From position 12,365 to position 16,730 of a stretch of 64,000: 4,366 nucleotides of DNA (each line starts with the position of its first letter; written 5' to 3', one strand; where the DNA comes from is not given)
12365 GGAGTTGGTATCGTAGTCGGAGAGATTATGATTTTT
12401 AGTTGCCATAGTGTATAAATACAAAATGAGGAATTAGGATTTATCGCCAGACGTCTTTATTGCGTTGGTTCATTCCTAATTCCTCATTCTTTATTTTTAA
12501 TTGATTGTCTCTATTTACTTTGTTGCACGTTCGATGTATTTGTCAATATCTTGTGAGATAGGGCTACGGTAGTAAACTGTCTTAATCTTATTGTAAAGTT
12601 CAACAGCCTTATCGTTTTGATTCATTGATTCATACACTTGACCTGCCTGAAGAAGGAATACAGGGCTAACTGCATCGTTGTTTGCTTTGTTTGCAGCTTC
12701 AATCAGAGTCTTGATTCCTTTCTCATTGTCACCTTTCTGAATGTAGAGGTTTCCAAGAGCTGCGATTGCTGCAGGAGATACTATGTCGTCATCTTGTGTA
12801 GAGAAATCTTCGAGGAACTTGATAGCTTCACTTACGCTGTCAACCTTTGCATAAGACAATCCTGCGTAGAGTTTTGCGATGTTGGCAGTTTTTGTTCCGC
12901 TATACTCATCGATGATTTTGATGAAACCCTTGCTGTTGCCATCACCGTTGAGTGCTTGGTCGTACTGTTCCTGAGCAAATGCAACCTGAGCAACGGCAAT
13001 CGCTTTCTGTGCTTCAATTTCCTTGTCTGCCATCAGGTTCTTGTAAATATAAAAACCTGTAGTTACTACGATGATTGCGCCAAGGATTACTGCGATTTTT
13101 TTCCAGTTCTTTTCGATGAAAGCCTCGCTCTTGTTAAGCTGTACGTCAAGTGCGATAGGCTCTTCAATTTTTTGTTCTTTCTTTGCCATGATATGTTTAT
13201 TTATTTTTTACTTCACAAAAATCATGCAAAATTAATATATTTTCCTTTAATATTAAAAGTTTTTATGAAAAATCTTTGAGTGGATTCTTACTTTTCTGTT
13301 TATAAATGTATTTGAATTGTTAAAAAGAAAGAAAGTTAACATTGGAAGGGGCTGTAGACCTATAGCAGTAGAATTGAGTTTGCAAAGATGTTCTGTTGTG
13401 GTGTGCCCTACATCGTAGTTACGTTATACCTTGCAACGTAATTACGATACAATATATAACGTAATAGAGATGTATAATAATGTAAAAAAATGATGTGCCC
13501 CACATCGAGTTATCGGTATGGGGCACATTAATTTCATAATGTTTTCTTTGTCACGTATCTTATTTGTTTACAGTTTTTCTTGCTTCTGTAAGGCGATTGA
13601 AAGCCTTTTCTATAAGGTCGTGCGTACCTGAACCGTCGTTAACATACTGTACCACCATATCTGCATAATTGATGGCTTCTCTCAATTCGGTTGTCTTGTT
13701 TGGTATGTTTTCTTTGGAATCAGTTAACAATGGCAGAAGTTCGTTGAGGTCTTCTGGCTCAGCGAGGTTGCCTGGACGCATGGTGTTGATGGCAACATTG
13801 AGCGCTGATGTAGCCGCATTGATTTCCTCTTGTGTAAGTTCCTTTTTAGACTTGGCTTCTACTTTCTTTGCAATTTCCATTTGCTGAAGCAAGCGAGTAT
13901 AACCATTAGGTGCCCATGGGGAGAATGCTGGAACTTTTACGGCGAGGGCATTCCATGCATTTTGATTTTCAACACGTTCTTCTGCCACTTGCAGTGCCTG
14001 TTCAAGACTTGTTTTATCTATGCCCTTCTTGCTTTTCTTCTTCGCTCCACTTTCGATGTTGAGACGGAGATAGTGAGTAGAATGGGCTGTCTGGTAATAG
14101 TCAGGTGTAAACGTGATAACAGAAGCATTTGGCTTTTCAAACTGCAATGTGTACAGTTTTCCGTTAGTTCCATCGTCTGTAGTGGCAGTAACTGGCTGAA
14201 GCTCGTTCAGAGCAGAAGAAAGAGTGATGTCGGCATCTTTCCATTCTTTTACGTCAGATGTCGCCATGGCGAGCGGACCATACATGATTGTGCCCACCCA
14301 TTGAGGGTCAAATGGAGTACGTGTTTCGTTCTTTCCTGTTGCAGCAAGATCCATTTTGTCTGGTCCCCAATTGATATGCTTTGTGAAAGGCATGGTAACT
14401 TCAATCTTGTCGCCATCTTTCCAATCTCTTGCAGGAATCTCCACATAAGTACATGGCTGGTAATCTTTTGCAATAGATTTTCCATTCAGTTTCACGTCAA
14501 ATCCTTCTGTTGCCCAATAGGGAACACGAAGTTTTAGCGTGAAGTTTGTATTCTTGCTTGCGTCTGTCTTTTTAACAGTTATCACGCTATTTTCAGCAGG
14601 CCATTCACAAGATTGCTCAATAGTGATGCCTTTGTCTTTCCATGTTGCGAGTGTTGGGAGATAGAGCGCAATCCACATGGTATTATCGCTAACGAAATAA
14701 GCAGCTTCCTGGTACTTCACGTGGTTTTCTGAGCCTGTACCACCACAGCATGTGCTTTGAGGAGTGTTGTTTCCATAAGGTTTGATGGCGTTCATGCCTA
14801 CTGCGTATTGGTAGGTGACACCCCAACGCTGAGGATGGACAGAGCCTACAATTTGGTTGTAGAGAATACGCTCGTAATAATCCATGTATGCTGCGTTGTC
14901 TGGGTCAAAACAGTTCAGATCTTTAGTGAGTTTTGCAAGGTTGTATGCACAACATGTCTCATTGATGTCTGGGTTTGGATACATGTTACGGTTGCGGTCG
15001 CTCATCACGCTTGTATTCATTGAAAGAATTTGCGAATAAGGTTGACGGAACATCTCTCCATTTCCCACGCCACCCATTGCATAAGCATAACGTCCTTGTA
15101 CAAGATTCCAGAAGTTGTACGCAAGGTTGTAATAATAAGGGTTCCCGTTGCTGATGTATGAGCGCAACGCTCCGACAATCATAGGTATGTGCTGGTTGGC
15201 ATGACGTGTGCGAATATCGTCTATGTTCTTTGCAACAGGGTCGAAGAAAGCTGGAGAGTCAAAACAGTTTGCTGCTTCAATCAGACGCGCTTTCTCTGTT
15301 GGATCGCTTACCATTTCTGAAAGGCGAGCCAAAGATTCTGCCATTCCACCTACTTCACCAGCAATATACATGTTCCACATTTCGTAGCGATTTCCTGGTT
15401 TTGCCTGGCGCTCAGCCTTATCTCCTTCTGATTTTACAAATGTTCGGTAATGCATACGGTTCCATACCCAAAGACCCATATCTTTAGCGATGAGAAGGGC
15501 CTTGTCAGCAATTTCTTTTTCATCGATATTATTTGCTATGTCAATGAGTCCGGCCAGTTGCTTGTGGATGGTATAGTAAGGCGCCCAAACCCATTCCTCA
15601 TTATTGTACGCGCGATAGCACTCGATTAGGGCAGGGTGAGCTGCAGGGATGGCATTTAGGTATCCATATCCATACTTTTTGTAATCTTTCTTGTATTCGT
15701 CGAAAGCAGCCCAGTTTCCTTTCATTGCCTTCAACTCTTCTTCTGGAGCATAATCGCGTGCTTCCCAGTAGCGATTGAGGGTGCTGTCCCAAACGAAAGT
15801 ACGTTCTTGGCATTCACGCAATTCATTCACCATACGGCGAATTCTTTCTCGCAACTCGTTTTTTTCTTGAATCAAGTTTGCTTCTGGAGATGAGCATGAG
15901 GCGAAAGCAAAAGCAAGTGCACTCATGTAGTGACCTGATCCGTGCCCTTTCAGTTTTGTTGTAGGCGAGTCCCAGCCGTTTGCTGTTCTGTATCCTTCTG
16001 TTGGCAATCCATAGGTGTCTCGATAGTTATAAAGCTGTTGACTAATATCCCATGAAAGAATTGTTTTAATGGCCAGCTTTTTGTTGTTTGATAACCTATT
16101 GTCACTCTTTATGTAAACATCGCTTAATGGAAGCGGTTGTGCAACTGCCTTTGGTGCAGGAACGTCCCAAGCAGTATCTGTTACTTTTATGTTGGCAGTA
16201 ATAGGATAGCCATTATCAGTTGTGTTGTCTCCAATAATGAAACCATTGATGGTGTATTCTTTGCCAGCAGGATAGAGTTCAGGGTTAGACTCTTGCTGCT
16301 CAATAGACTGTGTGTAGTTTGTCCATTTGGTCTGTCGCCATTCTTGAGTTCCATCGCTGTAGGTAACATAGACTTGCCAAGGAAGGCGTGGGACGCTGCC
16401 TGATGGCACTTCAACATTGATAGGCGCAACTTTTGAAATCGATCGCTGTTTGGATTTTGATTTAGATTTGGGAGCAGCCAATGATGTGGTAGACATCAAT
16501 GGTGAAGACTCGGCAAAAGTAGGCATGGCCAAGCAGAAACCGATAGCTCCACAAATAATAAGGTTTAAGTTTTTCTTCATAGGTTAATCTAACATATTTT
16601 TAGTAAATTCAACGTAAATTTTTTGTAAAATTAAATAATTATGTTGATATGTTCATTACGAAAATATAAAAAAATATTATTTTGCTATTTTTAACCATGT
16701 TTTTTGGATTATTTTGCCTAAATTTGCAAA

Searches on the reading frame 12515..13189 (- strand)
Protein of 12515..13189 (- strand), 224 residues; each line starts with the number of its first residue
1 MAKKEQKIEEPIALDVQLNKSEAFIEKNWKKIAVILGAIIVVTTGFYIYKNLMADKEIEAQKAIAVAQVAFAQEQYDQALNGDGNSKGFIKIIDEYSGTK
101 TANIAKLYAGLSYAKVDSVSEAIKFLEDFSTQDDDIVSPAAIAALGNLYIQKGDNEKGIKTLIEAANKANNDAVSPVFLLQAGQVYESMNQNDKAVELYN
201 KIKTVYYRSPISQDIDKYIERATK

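Call 15: search_protein_families(library=pfam, proteins=[window:12515-13189:-])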
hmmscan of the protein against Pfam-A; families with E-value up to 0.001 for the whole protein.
window:12515-13189:- (224 aa): 11 families
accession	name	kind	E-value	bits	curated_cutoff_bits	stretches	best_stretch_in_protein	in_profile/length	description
PF09976.15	TPR_21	-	1.5e-07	31.7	25.5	1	23-201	2-171/193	Tetratricopeptide repeat-like domain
PF13428.12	TPR_14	-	1.5e-06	28.7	23.5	0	178-202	3-27/44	Tetratricopeptide repeat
PF13181.12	TPR_8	-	2.4e-06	27.7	25.7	0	179-201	4-26/34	Tetratricopeptide repeat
PF14559.12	TPR_19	-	3.5e-06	27.7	25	0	120-173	8-59/68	Tetratricopeptide repeat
PF07719.23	TPR_2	-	4.6e-06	26.8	27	0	179-201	4-26/34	Tetratricopeptide repeat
PF13424.12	TPR_12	-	5.8e-06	26.9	30.1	0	141-201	4-70/77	Tetratricopeptide repeat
PF13176.12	TPR_7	-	2.3e-05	24.6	27.9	0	141-170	1-32/36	Tetratricopeptide repeat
PF25062.1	ARM_TT21_N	-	3.1e-05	24.3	40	1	91-203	15-127/222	Tetratricopeptide repeat protein 21 N-terminal ARM repeat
PF00515.34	TPR_1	-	4.6e-05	23.5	27.8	0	183-201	8-26/34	Tetratricopeptide repeat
PF13174.12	TPR_6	-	0.00041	21.2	26.3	0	179-206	3-30/33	Tetratricopeptide repeat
PF16068.10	DUF4810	-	0.00098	20.1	34.7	0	131-162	37-68/85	Domain of unknown function (DUF4810)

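Call 56: find_encoding_contigs(protein=window:12515-13189:-, flank=900, max_places=10)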
Protein window:12515-13189:- (224 aa): 15 contigs read that carry it; 10 places shown.
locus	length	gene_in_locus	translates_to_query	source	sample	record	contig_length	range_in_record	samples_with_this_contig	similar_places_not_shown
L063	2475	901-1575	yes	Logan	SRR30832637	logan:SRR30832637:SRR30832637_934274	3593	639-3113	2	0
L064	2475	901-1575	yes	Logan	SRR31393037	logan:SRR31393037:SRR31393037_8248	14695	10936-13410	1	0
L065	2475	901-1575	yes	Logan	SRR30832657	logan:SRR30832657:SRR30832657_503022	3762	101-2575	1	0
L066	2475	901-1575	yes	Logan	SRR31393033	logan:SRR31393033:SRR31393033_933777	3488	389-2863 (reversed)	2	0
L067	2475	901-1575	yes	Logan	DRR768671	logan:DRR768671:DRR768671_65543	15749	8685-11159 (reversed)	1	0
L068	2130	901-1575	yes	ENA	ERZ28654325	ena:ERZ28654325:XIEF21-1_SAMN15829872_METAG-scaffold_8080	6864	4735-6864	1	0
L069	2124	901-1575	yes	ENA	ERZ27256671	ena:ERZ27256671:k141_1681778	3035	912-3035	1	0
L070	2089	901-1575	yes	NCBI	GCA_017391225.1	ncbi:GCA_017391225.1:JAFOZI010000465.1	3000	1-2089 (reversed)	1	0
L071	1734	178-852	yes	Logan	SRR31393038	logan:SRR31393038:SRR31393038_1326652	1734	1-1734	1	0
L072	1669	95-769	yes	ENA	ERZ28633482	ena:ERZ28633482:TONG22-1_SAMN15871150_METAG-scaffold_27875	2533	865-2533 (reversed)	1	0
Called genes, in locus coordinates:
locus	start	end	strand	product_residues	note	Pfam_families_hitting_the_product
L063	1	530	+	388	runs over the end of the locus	?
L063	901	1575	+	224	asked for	PF13181:TPR_8 (faint), PF09976:TPR_21, PF13424:TPR_12 (faint), PF14559:TPR_19 (faint), PF07719:TPR_2 (faint), PF13176:TPR_7 (faint), PF13428:TPR_14 (faint)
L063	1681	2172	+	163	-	PF00885:DMRL_synthase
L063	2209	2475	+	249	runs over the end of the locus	?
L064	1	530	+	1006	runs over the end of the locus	PF07944:Beta-AFase-like_GH127_cat, PF20736:Glyco_hydro127M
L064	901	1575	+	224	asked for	PF13181:TPR_8 (faint), PF09976:TPR_21, PF13424:TPR_12 (faint), PF14559:TPR_19 (faint), PF07719:TPR_2 (faint), PF13176:TPR_7 (faint), PF13428:TPR_14 (faint)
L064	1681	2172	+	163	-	PF00885:DMRL_synthase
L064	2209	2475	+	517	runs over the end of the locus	?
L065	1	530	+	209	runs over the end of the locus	?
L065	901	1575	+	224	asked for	PF13181:TPR_8 (faint), PF09976:TPR_21, PF13424:TPR_12 (faint), PF14559:TPR_19 (faint), PF07719:TPR_2 (faint), PF13176:TPR_7 (faint), PF13428:TPR_14 (faint)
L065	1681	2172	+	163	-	PF00885:DMRL_synthase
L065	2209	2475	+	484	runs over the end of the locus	?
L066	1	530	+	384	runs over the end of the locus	?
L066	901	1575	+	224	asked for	PF13181:TPR_8 (faint), PF09976:TPR_21, PF13424:TPR_12 (faint), PF14559:TPR_19 (faint), PF07719:TPR_2 (faint), PF13176:TPR_7 (faint), PF13428:TPR_14 (faint)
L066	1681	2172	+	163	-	PF00885:DMRL_synthase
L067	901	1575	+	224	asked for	PF13181:TPR_8 (faint), PF09976:TPR_21, PF13424:TPR_12 (faint), PF14559:TPR_19 (faint), PF07719:TPR_2 (faint), PF13176:TPR_7 (faint), PF13428:TPR_14 (faint)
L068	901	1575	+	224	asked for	PF13181:TPR_8 (faint), PF09976:TPR_21, PF13424:TPR_12 (faint), PF14559:TPR_19 (faint), PF07719:TPR_2 (faint), PF13176:TPR_7 (faint), PF13428:TPR_14 (faint)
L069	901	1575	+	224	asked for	PF13181:TPR_8 (faint), PF09976:TPR_21, PF13424:TPR_12 (faint), PF14559:TPR_19 (faint), PF07719:TPR_2 (faint), PF13176:TPR_7 (faint), PF13428:TPR_14 (faint)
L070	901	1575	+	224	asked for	PF13181:TPR_8 (faint), PF09976:TPR_21, PF13424:TPR_12 (faint), PF14559:TPR_19 (faint), PF07719:TPR_2 (faint), PF13176:TPR_7 (faint), PF13428:TPR_14 (faint)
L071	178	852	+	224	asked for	PF13181:TPR_8 (faint), PF09976:TPR_21, PF13424:TPR_12 (faint), PF14559:TPR_19 (faint), PF07719:TPR_2 (faint), PF13176:TPR_7 (faint), PF13428:TPR_14 (faint)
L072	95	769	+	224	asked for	PF13181:TPR_8 (faint), PF09976:TPR_21, PF13424:TPR_12 (faint), PF14559:TPR_19 (faint), PF07719:TPR_2 (faint), PF13176:TPR_7 (faint), PF13428:TPR_14 (faint)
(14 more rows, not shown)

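Call 86: find_homologous_proteins(query=window:12515-13189:-, max_evalue=1e-30)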
Query window:12515-13189:- (224 aa): 928 proteins with E <= 1e-30 among 2178 candidates; the best 120 are listed.
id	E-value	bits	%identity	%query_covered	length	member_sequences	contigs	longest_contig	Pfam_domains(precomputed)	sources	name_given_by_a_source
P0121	2.4e-134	464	100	100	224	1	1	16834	PF14559.13,PF09976.16,PF13424.13,PF13176.13,PF13428.13,PF13181.13,PF07719.24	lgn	-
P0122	1.0e-133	461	100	100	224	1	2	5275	PF14559.13,PF09976.16,PF13424.13,PF13176.13,PF13428.13,PF13181.13,PF07719.24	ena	-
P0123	8.8e-133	458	99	100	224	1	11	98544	PF14559.13,PF09976.16,PF13424.13,PF13176.13,PF13428.13,PF13181.13,PF07719.24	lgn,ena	-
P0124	1.2e-132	458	98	100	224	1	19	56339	PF14559.13,PF09976.16,PF13424.13,PF13176.13,PF13428.13,PF13181.13,PF07719.24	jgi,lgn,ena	jgi:tetratricopeptide (TPR) repeat protein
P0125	1.5e-132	458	98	100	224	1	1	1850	PF14559.13,PF09976.16,PF00515.35,PF13424.13,PF13176.13,PF13428.13,PF13181.13,PF07719.24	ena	-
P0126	3.1e-132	457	98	100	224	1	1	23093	PF14559.13,PF09976.16,PF13424.13,PF13176.13,PF13428.13,PF13181.13,PF07719.24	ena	-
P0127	3.7e-132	456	98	100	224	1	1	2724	PF14559.13,PF09976.16,PF00515.35,PF13424.13,PF13176.13,PF13428.13,PF13181.13,PF07719.24,PF13174.13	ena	-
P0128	4.0e-132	456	98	100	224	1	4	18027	PF14559.13,PF09976.16,PF00515.35,PF13424.13,PF13176.13,PF13428.13,PF13181.13,PF07719.24,PF13174.13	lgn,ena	-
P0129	4.3e-132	456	98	100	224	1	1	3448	PF14559.13,PF09976.16,PF13424.13,PF13176.13,PF13428.13,PF13181.13,PF07719.24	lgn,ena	-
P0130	5.7e-132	456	98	100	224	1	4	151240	PF14559.13,PF09976.16,PF13424.13,PF13176.13,PF13428.13,PF13181.13,PF07719.24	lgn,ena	-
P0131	6.2e-132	456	98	100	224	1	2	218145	PF14559.13,PF09976.16,PF13424.13,PF13176.13,PF13428.13,PF13181.13,PF07719.24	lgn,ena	-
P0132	1.3e-131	455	98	100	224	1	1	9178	PF14559.13,PF09976.16,PF00515.35,PF13424.13,PF13176.13,PF13428.13,PF13181.13,PF07719.24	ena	-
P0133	3.9e-131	453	96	100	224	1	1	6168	PF14559.13,PF09976.16,PF13424.13,PF13428.13,PF13181.13,PF07719.24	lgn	-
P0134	3.1e-125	434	92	100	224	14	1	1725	PF09976.16,PF13424.13,PF13176.13,PF13428.13,PF13181.13,PF07719.24,PF13174.13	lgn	-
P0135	6.5e-125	433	92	100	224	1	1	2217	PF14559.13,PF09976.16,PF13424.13,PF13176.13,PF13428.13,PF13181.13,PF07719.24,PF13174.13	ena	-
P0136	3.2e-119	414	87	100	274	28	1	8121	PF14559.13,PF09976.16,PF00515.35,PF13424.13,PF13176.13,PF13428.13,PF13181.13,PF07719.24,PF13174.13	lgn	-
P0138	5.7e-111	387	79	99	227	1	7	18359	PF14559.13,PF09976.16,PF00515.35,PF13424.13,PF13176.13,PF13432.13,PF13428.13,PF13181.13,PF07719.24,PF13174.13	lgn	-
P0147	6.3e-108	377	78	99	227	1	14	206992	PF14559.13,PF09976.16,PF13424.13,PF13176.13,PF13432.13,PF13428.13,PF13181.13,PF07719.24,PF13174.13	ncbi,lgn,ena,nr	ncbi:MAG: tetratricopeptide repeat protein [Bacteroidaceae bacterium]|nr:tetratricopeptide repeat pr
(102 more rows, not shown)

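Call 87: find_encoding_contigs(protein=P0133, flank=1500, max_places=1)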
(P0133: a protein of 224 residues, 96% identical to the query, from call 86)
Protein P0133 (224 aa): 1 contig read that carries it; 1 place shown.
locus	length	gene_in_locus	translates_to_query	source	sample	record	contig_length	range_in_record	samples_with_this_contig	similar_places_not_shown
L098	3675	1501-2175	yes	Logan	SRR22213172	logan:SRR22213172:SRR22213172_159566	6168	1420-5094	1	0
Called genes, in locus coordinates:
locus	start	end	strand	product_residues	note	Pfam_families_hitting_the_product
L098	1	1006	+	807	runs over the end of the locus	?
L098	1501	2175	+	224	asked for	PF13181:TPR_8 (faint), PF09976:TPR_21, PF13424:TPR_12 (faint), PF14559:TPR_19 (faint), PF07719:TPR_2 (faint), PF13428:TPR_14 (faint)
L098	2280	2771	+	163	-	PF00885:DMRL_synthase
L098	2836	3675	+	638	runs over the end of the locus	?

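Call 88: find_encoding_contigs(protein=P0136, flank=1500, max_places=1)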
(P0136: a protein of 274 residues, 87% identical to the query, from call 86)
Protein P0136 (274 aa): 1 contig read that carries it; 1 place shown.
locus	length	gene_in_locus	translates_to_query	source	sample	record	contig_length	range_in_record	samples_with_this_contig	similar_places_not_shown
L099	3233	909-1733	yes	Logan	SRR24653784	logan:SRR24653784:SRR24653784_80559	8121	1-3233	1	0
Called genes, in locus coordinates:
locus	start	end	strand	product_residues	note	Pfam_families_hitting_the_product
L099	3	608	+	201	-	?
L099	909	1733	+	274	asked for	PF13181:TPR_8 (faint), PF09976:TPR_21, PF13424:TPR_12 (faint), PF14559:TPR_19 (faint), PF00515:TPR_1 (faint), PF07719:TPR_2 (faint), PF13174:TPR_6 (faint), PF13428:TPR_14 (faint), +1 more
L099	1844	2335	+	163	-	PF00885:DMRL_synthase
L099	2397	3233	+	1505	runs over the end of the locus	PF05359:DUF748, PF04357:TamB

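Call 89: find_encoding_contigs(protein=P0138, flank=1500, max_places=1)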
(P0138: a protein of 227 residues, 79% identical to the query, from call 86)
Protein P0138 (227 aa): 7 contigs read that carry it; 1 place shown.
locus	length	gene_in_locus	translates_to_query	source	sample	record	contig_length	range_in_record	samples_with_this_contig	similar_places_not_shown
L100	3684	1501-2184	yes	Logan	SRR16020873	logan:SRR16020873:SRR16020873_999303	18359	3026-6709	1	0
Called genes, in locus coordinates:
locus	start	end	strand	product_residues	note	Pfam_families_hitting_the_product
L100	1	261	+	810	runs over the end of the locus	PF22847:Glyco_hydro_43_rel, PF22848:ASD1_dom, PF06964:Alpha-L-AF_C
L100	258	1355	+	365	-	PF17996:CE2_N, PF00657:Lipase_GDSL, PF13472:Lipase_GDSL_2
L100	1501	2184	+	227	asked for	PF13432:TPR_16 (faint), PF13174:TPR_6 (faint), PF13181:TPR_8 (faint), PF09976:TPR_21, PF14559:TPR_19 (faint), PF07719:TPR_2 (faint), PF13424:TPR_12 (faint), PF13428:TPR_14 (faint), +2 more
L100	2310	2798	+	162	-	PF00885:DMRL_synthase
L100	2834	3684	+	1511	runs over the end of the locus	PF05170:AsmA (weak), PF05359:DUF748, PF04357:TamB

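Call 90: find_encoding_contigs(protein=P0147, flank=1500, max_places=1)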
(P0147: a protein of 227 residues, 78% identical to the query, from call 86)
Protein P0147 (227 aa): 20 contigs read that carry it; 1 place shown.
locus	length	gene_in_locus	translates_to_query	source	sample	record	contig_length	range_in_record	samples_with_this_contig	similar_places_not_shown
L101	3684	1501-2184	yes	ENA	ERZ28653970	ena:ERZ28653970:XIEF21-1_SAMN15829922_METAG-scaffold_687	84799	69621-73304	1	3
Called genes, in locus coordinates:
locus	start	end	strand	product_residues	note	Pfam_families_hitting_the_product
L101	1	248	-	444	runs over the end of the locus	PF00691:OmpA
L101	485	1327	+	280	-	-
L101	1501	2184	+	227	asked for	PF13432:TPR_16 (faint), PF14559:TPR_19 (faint), PF13174:TPR_6 (faint), PF13181:TPR_8 (faint), PF09976:TPR_21, PF13424:TPR_12 (faint), PF07719:TPR_2 (faint), PF13176:TPR_7 (faint), +1 more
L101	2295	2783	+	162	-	PF00885:DMRL_synthase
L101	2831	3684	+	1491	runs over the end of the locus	PF05170:AsmA (weak), PF05359:DUF748 (weak)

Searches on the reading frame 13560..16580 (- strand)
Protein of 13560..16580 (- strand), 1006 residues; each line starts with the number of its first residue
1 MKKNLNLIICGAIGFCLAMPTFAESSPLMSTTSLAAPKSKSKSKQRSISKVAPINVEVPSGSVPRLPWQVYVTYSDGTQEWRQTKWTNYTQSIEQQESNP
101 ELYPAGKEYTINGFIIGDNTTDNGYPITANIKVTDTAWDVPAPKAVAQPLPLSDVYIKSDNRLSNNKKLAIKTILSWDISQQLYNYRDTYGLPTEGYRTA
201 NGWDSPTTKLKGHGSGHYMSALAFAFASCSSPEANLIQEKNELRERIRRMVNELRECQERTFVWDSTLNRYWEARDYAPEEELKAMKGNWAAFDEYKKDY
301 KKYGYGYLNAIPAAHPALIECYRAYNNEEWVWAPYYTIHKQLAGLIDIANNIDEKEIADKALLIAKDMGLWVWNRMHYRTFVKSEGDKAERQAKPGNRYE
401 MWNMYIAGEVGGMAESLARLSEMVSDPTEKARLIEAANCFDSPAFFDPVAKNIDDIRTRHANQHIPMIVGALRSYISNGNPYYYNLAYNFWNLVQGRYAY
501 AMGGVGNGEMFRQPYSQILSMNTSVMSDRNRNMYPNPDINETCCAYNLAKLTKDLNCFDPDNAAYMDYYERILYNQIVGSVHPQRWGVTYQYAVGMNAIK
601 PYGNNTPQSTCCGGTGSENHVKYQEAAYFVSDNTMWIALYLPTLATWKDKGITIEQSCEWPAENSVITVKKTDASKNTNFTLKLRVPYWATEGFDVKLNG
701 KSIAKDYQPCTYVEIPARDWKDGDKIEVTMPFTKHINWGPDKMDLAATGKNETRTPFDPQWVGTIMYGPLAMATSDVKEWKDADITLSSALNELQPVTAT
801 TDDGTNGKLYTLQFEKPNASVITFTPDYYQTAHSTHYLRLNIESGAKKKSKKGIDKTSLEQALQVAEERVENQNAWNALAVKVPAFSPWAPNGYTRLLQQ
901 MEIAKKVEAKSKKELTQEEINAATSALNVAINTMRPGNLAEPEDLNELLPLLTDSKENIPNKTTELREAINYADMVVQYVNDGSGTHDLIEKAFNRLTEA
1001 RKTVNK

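Call 15: search_protein_families(library=pfam, proteins=[window:13560-16580:-])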
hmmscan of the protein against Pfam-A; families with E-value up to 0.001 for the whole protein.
window:13560-16580:- (1006 aa): 2 families
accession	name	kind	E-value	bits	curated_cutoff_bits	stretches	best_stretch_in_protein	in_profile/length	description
PF07944.18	Beta-AFase-like_GH127_cat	-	3.1e-50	171.7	24.9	1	164-625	10-376/376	Beta-L-arabinofuranosidase, GH127 catalytic domain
PF20736.2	Glyco_hydro127M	-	4.6e-18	65.6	24.2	1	635-731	2-94/95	Beta-L-arabinofuranosidase, GH127 middle domain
